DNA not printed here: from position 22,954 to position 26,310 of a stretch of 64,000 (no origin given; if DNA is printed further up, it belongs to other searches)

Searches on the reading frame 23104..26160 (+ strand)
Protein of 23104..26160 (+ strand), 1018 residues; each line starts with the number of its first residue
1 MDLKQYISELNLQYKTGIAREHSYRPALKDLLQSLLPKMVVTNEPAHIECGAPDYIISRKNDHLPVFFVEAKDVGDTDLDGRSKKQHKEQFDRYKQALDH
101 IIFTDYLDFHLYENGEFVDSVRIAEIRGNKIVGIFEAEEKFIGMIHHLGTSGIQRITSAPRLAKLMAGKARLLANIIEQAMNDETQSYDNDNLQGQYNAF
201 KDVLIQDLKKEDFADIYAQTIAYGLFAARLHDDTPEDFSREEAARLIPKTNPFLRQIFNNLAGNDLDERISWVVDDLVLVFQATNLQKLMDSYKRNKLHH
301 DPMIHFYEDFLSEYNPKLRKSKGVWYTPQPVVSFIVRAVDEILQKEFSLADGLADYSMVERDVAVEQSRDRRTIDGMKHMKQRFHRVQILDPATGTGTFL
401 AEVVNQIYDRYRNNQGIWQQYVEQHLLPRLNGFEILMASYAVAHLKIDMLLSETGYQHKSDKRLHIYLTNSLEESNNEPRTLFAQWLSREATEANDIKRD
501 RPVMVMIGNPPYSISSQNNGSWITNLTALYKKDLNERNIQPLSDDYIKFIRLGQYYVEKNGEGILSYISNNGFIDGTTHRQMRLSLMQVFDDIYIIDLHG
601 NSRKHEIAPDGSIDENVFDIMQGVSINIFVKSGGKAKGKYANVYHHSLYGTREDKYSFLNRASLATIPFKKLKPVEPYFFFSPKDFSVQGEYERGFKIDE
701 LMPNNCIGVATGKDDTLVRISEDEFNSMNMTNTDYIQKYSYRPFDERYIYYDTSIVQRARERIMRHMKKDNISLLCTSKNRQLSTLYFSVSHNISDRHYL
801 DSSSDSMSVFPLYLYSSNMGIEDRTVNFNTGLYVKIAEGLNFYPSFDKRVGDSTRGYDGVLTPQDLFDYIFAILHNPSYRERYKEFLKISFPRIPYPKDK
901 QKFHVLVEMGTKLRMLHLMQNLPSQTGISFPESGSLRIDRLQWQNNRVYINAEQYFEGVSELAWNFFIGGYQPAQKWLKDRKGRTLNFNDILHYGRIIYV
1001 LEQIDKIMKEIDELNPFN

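Call 3: search_protein_families(library=pfam, proteins=[window:23104-26160:+], max_evalue=0.1)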
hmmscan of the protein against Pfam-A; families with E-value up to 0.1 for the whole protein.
window:23104-26160:+ (1018 aa): 6 families
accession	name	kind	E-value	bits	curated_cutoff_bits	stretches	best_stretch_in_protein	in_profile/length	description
PF18135.7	Type_ISP_C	-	3e-68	230.8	25.9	1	729-1009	70-341/342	Type ISP C-terminal specificity domain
PF02384.22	N6_Mtase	-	3e-12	46.9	20.4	2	385-564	46-180/311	N-6 DNA Methylase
PF07669.17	Eco57I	-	2.5e-08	34.7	25.3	1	438-599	9-166/171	Eco57I restriction-modification methylase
PF20473.4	MmeI_Mtase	-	3.2e-08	33.5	27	1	375-581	9-210/259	MmeI, DNA-methyltransferase domain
PF01170.24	UPF0020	-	0.0086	16.2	22.3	1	388-525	31-143/197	RMKL-like, methyltransferase domain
PF16565.11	MIT_C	-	0.076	13.4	25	0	818-846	89-117/142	Phospholipase D-like domain at C-terminus of MIT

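Call 4: search_protein_families(library=padloc, proteins=[window:23104-26160:+], max_evalue=0.1)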
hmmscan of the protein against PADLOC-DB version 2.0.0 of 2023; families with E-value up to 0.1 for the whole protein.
window:23104-26160:+ (1018 aa): 16 families
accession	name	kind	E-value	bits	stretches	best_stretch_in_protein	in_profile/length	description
PDLC03610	REase_MTase_IIG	-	4.9e-290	963.3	3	3-522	2-495/1096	Type IIG restriction enzyme-methyltransferase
PDLC03631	REase_MTase_IIG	-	3.4e-95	317.9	3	386-713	344-687/1086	Type IIG restriction enzyme-methyltransferase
PDLC03597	REase_MTase_IIG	-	1.4e-45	153.4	3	386-677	913-1209/1646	Type IIG restriction enzyme-methyltransferase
PDLC03051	REase_MTase_I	-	2e-40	135.9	3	386-727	897-1248/1591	Type I restriction enzyme-methyltransferase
PDLC03621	REase_MTase_IIG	-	2.1e-30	103.5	2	306-634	287-587/1024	Type IIG restriction enzyme-methyltransferase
PDLC04134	mad2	-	4.6e-09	33.6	1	284-606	235-433/492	mads_2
PDLC03021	MTase_I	-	1.7e-07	28.4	1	371-477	170-266/491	Type I methyltransferase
PDLC03338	MTase_II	-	2.4e-06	24.6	1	383-479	152-245/604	Type II methyltransferase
PDLC03313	MTase_II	-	3.4e-06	23.9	1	382-600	45-234/563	Type II methyltransferase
PDLC03025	MTase_I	-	9.5e-06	22.6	2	301-344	142-183/569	Type I methyltransferase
PDLC03026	MTase_I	-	1.1e-05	22.7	1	284-355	104-176/487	Type I methyltransferase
PDLC03627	REase_MTase_IIG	-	0.00028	16.7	1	278-400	306-421/1136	Type IIG restriction enzyme-methyltransferase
PDLC03035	MTase_I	-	0.00099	15.7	1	286-339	135-191/653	Type I methyltransferase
PDLC03629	REase_MTase_IIG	-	0.0011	14.9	1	318-420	377-469/1182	Type IIG restriction enzyme-methyltransferase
PDLC02529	PglX|PglXI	-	0.0014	14.4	1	385-514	227-369/1189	PglX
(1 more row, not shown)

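Call 5: search_protein_families(library=ncbifam, proteins=[window:23104-26160:+], max_evalue=0.1)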
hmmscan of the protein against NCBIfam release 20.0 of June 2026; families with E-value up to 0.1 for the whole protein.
window:23104-26160:+ (1018 aa): 1 family
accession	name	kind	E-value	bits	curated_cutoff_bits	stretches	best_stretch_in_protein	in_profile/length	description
NF047738.1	antiphage_MADS2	equivalog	3.3e-05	22.4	720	1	386-513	332-453/654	methylation-associated defense system DNA methyltransferase MAD2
